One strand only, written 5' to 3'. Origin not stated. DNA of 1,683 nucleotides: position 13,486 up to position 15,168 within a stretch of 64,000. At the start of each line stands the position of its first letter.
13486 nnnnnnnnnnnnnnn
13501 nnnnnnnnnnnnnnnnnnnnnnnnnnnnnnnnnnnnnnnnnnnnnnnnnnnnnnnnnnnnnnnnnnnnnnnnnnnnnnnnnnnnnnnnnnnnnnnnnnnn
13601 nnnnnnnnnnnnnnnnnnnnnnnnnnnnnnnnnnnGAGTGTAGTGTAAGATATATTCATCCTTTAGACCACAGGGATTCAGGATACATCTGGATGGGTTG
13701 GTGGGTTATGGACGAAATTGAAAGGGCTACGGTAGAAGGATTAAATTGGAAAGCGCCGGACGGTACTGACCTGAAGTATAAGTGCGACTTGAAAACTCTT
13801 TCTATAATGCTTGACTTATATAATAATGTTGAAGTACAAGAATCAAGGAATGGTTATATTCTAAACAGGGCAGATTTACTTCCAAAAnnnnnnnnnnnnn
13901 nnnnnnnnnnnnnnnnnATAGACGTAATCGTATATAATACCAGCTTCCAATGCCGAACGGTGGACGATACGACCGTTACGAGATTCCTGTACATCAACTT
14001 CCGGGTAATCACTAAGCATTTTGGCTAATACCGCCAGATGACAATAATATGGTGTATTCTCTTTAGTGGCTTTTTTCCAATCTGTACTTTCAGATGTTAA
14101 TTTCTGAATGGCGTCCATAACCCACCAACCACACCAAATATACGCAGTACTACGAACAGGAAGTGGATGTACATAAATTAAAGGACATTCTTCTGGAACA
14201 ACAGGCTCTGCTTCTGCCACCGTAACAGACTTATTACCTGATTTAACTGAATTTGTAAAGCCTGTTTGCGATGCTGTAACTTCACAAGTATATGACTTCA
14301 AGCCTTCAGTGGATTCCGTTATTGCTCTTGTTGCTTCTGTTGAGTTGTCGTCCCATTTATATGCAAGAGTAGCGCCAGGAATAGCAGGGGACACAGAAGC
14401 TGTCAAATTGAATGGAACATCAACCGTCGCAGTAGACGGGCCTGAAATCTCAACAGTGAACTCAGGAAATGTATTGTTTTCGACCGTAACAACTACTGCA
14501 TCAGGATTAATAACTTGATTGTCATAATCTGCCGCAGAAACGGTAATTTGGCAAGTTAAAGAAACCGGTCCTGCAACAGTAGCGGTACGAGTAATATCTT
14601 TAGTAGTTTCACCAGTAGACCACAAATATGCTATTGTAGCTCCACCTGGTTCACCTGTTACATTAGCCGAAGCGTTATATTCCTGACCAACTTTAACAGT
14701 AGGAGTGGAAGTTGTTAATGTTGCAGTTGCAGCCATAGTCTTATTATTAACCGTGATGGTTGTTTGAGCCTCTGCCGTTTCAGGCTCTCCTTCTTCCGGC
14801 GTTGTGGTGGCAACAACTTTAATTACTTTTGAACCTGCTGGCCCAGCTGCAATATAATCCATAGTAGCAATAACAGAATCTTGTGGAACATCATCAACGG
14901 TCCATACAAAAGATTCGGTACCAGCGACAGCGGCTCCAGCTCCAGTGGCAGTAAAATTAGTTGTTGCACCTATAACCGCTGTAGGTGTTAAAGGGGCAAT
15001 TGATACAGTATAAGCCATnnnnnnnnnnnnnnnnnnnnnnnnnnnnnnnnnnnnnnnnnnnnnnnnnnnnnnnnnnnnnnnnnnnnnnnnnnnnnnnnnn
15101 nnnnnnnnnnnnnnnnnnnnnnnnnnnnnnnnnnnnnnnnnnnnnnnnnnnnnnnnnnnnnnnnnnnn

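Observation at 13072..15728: Expanded Hoc-type capsid-display module: hoc plus a second Hoc-like gene, with a related motif in the inh-position protein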

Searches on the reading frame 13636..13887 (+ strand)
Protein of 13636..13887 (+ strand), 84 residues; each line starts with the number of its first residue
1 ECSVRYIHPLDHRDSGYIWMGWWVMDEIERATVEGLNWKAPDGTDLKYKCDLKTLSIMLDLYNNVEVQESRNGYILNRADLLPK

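Call 22: search_dna_similar(query=window:13636-13887:+, collection=phages, mode=protein, max_evalue=0.001, max_rows=60, rows=spread)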
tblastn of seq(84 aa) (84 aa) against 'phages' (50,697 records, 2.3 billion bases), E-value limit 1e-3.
Records with a match: 1342; places in all: 1537; records where one place covers at least 80% of the query: 1339.
Best place of each record, by identity: >=99% 3; 60-80% 33; <60% 1306.
By first word of the organism name: Escherichia 597; Klebsiella 271; Shigella 83; Acinetobacter 63; Enterobacter 51; Enterobacteria 49; Yersinia 31; Salmonella 30; Citrobacter 28; Aeromonas 25; and 26 more.
By host as written in the record: Escherichia coli 258; - 137; Klebsiella pneumoniae 88; Escherichia coli B 28; Escherichia coli O157:H7 24; Escherichia coli str. K-12 substr. MG1655 22; Shigella sp. 21; Acinetobacter baumannii 19; and 340 more.
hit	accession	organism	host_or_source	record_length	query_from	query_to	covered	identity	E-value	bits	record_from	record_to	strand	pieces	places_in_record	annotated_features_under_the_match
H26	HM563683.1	Escherichia phage vB_EcoM_VR7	Escherichia coli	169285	1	84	100%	100.0%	6e-53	181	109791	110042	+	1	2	VR7ORF197w: hypothetical protein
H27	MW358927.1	Providencia phage PSTRCR_127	sewage sample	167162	1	81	96%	61.7%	1e-32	123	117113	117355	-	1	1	hypothetical protein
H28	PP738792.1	Klebsiella phage vB_KpnM_SmallBear_ER8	Klebsiella pneumoniae 1100975 (ATCC ...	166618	6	81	90%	59.2%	1e-22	95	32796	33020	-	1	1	Hoc-like head decoration protein | hypothetical protein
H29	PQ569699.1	Klebsiella phage vB_Kpl_K65_evo6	Raoultella planticola K59 (synonym: ...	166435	6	81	90%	59.2%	3e-22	94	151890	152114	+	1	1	Hoc-like head decoration protein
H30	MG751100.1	Klebsiella phage KP1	Klebsiella pneumoniae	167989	6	81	90%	59.2%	4e-22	93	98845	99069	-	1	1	hypothetical protein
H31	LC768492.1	Klebsiella phage phiKp_22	Klebsiella pneumoniae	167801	6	81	90%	59.2%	4e-22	93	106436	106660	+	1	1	hypothetical protein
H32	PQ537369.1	Klebsiella phage 15882-1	Klebsiella pneumoniae MRSN15882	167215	6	81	90%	59.2%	5e-22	93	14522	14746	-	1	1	Hoc-like head decoration protein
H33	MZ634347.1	Klebsiella phage PWKp16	Klebsiella pneumoniae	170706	1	81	96%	55.6%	4e-21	91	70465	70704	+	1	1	highly immunogenic outer capsid protein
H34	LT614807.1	Cronobacter phage Pet-CM3-4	Cronobacter malonaticus LMG 23826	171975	6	81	90%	57.9%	5e-21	91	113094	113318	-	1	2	Phage head outer capsid protein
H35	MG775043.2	Citrobacter phage vB_CroM_CrRp10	Citrobacter rodentium ICC180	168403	1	81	96%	54.3%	1e-21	92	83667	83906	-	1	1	capsid and scaffold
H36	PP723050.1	Klebsiella phage vB_Kpn11382-KEN22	Klebsiella sp.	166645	6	77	86%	59.7%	7e-21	90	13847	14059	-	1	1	Hoc-like head decoration protein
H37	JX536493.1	Escherichia phage HX01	Escherichia coli DM01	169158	1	81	96%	53.1%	1e-21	92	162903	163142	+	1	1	none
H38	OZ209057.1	Escherichia phage T4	-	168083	1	81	96%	53.1%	1e-21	92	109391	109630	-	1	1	Hoc-like head decoration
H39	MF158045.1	Shigella phage Sf22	Shigella flexneri, Shigella boydii, ...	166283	1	81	96%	53.1%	2e-21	92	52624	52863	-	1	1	head outer capsid protein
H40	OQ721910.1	Escherichia phage vB_VIPECOOM02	Escherichia coli ATCC 25922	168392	1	81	96%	53.1%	2e-21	92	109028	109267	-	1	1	Hoc-like head decoration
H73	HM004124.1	Acinetobacter phage Acj9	Acinetobacter johnsonii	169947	6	83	93%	47.5%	2e-14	72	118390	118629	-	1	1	hoc: Hoc head outer capsid protein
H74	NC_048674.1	Aeromonas phage AS-sw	Aeromonas salmonicida subsp. salmonicida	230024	9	81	87%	42.5%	6e-11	62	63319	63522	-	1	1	Hoc-like head decoration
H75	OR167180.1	Escherichia phage MIZ4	Escherichia coli B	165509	5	81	92%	35.9%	8e-11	61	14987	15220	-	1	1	Hoc-like head decoration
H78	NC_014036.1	Klebsiella phage KP15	Klebsiella pneumoniae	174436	7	81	89%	34.7%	6e-8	53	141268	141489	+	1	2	head decoration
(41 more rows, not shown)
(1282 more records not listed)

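Call 23: get_annotated_region(hit=H38, flank=2500)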
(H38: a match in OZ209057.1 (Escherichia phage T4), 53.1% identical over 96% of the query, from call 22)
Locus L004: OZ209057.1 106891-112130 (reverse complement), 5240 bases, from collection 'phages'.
description: Escherichia phage T4 genome assembly, complete genome: monopartite.
organism: Escherichia phage T4 (NCBI taxid 2681598)
taxonomy: Viruses; Duplodnaviria; Heunggongvirae; Uroviricota; Caudoviricetes; Straboviridae; Tevenvirinae; Tequatrovirus; Tequatrovirus T4
host: -; source: -; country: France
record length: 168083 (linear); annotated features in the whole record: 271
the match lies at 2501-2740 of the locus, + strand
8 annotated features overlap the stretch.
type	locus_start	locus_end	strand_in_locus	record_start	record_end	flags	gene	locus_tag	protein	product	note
CDS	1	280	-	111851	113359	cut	-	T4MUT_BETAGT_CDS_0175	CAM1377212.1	DNA helicase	label:T4mut_betagt_CDS_0175; /ID=T4mut_betagt_CDS_0175; /phase=0; /phrog=9690; /score=228.4; /source=Pyrodigal_3.3.0; ...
CDS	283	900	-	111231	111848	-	-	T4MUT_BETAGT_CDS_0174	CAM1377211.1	homing endonuclease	label:T4mut_betagt_CDS_0174; /ID=T4mut_betagt_CDS_0174; /phase=0; /phrog=314; /score=95.2; /source=Pyrodigal_3.3.0; ...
CDS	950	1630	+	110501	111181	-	-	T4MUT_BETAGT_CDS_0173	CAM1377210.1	minor head protein inhibitor of protease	label:T4mut_betagt_CDS_0173; /ID=T4mut_betagt_CDS_0173; /phase=0; /phrog=1051; /score=149.1; /source=Pyrodigal_3.3.0; ...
CDS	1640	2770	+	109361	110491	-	-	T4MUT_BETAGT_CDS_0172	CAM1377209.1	Hoc-like head decoration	label:T4mut_betagt_CDS_0172; /ID=T4mut_betagt_CDS_0172; /phase=0; /phrog=1149; /score=224.9; /source=Pyrodigal_3.3.0; ...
CDS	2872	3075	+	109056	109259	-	-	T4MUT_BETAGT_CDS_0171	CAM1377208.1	hypothetical protein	label:T4mut_betagt_CDS_0171; /ID=T4mut_betagt_CDS_0171; /phase=0; /phrog=1566; /score=32.4; /source=Pyrodigal_3.3.0; ...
CDS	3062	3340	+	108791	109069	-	-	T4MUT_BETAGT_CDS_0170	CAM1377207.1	hypothetical protein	label:T4mut_betagt_CDS_0170; /ID=T4mut_betagt_CDS_0170; /phase=0; /phrog=2416; /score=56.8; /source=Pyrodigal_3.3.0; ...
CDS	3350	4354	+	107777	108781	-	-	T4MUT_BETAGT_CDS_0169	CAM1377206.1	RNA ligase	label:T4mut_betagt_CDS_0169; /ID=T4mut_betagt_CDS_0169; /phase=0; /phrog=548; /score=202.8; /source=Pyrodigal_3.3.0; ...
CDS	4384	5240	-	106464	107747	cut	-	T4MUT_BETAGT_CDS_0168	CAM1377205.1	major head protein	label:T4mut_betagt_CDS_0168; /ID=T4mut_betagt_CDS_0168; /phase=0; /phrog=138; /score=248.5; /source=Pyrodigal_3.3.0; ...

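Call 24: get_annotated_region(hit=H75, flank=3000)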
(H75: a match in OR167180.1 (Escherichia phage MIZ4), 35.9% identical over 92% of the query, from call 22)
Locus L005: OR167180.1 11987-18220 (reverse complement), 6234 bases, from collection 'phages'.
description: Escherichia phage MIZ4, complete genome.
organism: Escherichia phage MIZ4 (NCBI taxid 3138943)
taxonomy: Viruses; Duplodnaviria; Heunggongvirae; Uroviricota; Caudoviricetes; Straboviridae; Krischvirus
host: Escherichia coli B; source: -; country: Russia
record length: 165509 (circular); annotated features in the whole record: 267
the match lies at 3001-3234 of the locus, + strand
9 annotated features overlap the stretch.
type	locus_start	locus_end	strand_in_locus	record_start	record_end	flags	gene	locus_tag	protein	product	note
CDS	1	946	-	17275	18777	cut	-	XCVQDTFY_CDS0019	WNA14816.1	DNA helicase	-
CDS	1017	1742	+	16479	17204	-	-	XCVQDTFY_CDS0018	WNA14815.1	minor head protein inhibitor of protease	-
CDS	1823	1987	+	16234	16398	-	-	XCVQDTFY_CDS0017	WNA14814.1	hypothetical protein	-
CDS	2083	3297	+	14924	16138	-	-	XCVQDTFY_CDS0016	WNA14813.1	Hoc-like head decoration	-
CDS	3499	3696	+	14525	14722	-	-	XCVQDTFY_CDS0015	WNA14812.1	hypothetical protein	-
CDS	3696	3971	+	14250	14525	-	-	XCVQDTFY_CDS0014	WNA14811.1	hypothetical protein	-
CDS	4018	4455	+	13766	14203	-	-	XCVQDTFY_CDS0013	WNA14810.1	hypothetical protein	-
CDS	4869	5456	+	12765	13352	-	-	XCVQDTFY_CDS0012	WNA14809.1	DprA-like DNA recombination-mediator protein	-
CDS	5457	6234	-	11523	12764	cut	-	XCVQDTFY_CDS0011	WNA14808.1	major head protein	-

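Call 25: get_annotated_region(hit=H78, flank=4000)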
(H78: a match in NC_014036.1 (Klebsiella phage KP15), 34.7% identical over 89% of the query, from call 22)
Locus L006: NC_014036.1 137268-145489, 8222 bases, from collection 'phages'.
description: Klebsiella phage KP15, complete genome.
organism: Klebsiella phage KP15 (NCBI taxid 707757)
taxonomy: Viruses; Duplodnaviria; Heunggongvirae; Uroviricota; Caudoviricetes; Straboviridae; Slopekvirus; Slopekvirus kp15
host: Klebsiella pneumoniae; source: -; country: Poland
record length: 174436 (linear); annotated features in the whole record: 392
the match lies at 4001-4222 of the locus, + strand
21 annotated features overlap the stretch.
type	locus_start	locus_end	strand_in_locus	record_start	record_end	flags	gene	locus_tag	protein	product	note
regulatory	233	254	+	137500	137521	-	-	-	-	terminator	putative terminator; discovered using Arnold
regulatory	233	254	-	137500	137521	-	-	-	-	terminator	putative terminator; discovered using Arnold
CDS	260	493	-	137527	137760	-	-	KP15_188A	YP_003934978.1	DNA helicase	UvsW.1 hypothetical protein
CDS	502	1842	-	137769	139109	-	-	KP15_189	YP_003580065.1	DNA helicase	dar; ATPase; monomeric DNA-DNA, RNA-DNA helicase; functionally similar to the E. coli RecG protein; recombination ...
misc_feature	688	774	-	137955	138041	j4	-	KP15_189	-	-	ATP-binding site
misc_feature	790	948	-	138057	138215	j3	-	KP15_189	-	-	nucleotide binding region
CDS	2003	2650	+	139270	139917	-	-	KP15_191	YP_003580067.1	minor head protein inhibitor of protease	-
CDS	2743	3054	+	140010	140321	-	-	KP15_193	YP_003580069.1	hypothetical protein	-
regulatory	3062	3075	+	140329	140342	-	-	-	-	terminator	putative terminator; discovered using Arnold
CDS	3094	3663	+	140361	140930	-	-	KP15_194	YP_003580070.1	hypothetical protein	-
CDS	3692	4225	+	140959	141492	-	-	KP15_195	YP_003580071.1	head decoration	highly immunogenic supplemental capsid protein at the center of each capsomere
CDS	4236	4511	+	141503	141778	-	-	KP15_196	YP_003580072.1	Hoc-like head decoration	-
CDS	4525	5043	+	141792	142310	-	-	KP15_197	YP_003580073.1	5'-3' deoxyribonucleotidase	-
regulatory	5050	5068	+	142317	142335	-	-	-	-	terminator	putative terminator; discovered using Arnold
regulatory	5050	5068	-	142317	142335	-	-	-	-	terminator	putative terminator; discovered using Arnold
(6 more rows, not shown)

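Call 26: get_annotated_region(hit=H74, flank=3500)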
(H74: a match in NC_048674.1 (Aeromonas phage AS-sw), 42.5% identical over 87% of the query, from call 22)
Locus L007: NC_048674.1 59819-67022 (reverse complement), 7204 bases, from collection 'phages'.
description: Aeromonas phage AS-sw, partial genome.
organism: Aeromonas phage AS-sw (NCBI taxid 2026113)
taxonomy: Viruses; Duplodnaviria; Heunggongvirae; Uroviricota; Caudoviricetes; Straboviridae; Emmerichvirinae; Ceceduovirus; Ceceduovirus assw
host: Aeromonas salmonicida subsp. salmonicida; source: river; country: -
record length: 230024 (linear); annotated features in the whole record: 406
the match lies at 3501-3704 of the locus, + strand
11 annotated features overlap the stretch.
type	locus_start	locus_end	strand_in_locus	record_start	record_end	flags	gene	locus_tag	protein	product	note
CDS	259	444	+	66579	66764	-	-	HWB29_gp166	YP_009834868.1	hypothetical protein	-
CDS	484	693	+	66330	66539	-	-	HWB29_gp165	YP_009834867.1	hypothetical protein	-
CDS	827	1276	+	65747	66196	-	-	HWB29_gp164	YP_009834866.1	hypothetical protein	-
CDS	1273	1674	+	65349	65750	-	-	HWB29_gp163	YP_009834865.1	starvation-inducible transcriptional regulator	-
CDS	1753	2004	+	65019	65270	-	-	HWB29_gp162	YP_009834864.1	hypothetical protein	-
CDS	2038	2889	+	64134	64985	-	-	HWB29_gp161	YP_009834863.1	hypothetical protein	-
CDS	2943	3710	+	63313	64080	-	-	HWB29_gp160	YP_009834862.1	Hoc-like head decoration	-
CDS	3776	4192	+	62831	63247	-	-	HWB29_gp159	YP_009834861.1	hypothetical protein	-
CDS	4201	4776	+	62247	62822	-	-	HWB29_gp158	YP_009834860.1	thymidine kinase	-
CDS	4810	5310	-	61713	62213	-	-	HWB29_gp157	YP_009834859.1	lysozyme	-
CDS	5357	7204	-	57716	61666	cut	-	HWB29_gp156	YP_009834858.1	tail fiber protein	-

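Call 27: get_annotated_region(hit=H73, flank=3000)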
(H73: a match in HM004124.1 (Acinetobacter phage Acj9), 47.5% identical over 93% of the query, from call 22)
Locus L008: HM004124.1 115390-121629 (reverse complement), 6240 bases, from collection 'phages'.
description: Acinetobacter phage Acj9, complete genome.
organism: Acinetobacter phage Acj9 (NCBI taxid 760939)
taxonomy: Viruses; Duplodnaviria; Heunggongvirae; Uroviricota; Caudoviricetes; Straboviridae; Twarogvirinae; Acajnonavirus; Acajnonavirus acj9
host: Acinetobacter johnsonii; source: -; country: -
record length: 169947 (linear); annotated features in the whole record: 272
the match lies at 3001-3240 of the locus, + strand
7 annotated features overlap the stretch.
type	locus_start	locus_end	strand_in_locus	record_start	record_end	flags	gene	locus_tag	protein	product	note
CDS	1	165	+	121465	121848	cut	-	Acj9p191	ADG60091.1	hypothetical protein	-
CDS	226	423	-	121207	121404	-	-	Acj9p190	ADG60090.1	putative truncated Mob-like homing endonuclease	HNH family protein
CDS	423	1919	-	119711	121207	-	uvsW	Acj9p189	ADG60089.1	UvsW RNA-DNA and DNA-DNA helicase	ATPase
CDS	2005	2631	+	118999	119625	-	inh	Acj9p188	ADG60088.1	gp21 Inh inhibitor of prohead protease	-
CDS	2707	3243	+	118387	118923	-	hoc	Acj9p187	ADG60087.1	Hoc head outer capsid protein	-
CDS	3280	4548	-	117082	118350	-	24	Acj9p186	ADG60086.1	gp24 head vertex protein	-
CDS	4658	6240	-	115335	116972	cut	23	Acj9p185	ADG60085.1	gp23 major head subunit precursor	-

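Call 52: find_homologous_proteins(query=A3, max_evalue=0.001)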
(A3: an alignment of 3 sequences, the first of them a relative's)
Query A3 (3 sequences) (241 aa, profile of the alignment): 362 proteins with E <= 0.001 among 5849 candidates; the best 120 are listed.
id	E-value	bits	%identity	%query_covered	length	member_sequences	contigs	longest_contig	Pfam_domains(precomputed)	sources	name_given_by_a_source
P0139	1.3e-105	370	100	100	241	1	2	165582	PF26098.1,PF26097.1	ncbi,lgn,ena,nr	ncbi:minor head protein inhibitor of protease [Escherichia phage MIZ5]|nr:minor head protein inhibit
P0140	2.3e-105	369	100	100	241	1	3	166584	PF26098.1,PF26097.1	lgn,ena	-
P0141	4.8e-105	368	100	100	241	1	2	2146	PF26098.1,PF26097.1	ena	-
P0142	7.8e-105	367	98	100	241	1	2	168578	PF26098.1,PF26097.1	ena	-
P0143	8.7e-105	367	99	100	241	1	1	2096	PF26098.1,PF26097.1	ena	-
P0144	9.0e-105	367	98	100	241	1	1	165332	PF26098.1,PF26097.1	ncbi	ncbi:Hypothetical protein TRBSAP_034 [Escherichia phage vB_Eco_SAP]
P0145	9.2e-105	367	99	100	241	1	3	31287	PF26098.1,PF26097.1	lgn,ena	-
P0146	9.3e-105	367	98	100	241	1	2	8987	PF26098.1,PF26097.1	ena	-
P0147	9.4e-105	367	99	100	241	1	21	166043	PF26098.1,PF26097.1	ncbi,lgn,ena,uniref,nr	ncbi:TPA: hypothetical protein H7D47_000299 [Escherichia coli]|uniref:Inhibitor of prohead protease 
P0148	9.5e-105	367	99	100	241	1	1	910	PF26098.1,PF26097.1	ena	-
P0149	9.7e-105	367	98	100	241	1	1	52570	PF26098.1,PF26097.1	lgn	-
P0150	1.0e-104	367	98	100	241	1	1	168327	PF26098.1,PF26097.1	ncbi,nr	ncbi:hypothetical protein G2494_00173 [Escherichia phage vB_EcoM_G2494]|nr:hypothetical protein G249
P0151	1.1e-104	367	98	100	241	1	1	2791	PF26098.1,PF26097.1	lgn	-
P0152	1.3e-104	367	98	100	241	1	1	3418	PF26098.1,PF26097.1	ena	-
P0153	1.3e-104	367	98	100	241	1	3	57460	PF26098.1,PF26097.1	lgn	-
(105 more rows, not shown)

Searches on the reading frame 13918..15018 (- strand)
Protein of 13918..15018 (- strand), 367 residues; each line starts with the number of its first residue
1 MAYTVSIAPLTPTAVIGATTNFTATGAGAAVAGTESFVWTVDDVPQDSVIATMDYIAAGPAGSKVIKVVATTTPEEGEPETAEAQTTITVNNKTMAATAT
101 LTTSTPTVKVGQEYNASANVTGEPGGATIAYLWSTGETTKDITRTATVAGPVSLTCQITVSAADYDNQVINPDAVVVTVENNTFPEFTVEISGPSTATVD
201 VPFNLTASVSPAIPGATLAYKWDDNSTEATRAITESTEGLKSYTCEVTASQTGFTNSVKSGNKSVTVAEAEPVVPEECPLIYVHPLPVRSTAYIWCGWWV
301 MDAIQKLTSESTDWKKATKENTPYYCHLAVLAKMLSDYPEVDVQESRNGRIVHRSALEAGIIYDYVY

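Call 6: search_protein_families(library=pfam, proteins=[window:13918-15018:-], max_evalue=1)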
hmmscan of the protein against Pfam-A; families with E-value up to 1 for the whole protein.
window:13918-15018:- (367 aa): 1 family
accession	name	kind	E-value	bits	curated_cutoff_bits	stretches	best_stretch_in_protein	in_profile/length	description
PF18911.6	PKD_4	-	0.033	14.7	27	0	189-250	6-69/85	PKD domain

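Call 8: search_protein_families(library=phrogs, proteins=[window:13918-15018:-], max_evalue=0.01)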
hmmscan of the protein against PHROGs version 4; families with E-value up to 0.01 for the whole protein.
window:13918-15018:- (367 aa): 4 families
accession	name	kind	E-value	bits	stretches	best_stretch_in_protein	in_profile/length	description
phrog_1149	-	head and packaging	2e-115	387.8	2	1-228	745-964/1150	Hoc-like head decoration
phrog_21694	-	head and packaging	4.5e-33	113.9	1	301-367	1-66/66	Hoc-like head decoration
phrog_14282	-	head and packaging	3.6e-10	41.1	1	283-357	9-81/246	Hoc-like head decoration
phrog_11091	-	head and packaging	2.2e-09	38.5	1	282-355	8-79/167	Hoc-like head decoration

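Call 36: search_solved_structures(query=window:13918-15018:-, max_evalue=0.01, show_alignments=1)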
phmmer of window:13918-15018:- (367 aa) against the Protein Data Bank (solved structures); distinct sequences matched with E-value up to 0.01: 1.
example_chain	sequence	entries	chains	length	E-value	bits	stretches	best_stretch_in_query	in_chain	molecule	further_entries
5vf3_Z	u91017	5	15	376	2e-80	274.1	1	1-365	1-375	Highly immunogenic outer capsid protein | Hoc, highly immunogenic outer capsid protein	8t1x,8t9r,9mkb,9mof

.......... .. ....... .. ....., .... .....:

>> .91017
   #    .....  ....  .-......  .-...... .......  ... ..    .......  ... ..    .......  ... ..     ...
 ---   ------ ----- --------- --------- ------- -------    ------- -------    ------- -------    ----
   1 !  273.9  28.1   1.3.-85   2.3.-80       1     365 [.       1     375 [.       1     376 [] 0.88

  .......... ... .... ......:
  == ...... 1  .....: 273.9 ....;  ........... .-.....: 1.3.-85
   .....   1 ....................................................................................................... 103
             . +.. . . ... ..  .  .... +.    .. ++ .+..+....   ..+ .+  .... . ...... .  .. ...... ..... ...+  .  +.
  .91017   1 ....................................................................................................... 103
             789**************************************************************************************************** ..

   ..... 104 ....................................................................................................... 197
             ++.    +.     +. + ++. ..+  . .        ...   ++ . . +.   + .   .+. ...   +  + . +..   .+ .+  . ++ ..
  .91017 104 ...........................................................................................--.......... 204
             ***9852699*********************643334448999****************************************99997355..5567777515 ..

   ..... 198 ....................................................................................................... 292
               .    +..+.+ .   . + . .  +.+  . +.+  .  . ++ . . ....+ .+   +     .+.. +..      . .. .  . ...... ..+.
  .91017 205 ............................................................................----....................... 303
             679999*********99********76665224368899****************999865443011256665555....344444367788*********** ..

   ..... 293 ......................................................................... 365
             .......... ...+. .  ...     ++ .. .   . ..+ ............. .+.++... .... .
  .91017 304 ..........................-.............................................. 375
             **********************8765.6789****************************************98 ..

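Call 98: search_protein_families(library=ncbifam, proteins=[window:13918-15018:-], max_evalue=0.01)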
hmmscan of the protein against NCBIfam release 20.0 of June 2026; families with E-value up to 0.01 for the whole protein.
window:13918-15018:- (367 aa): 0 families
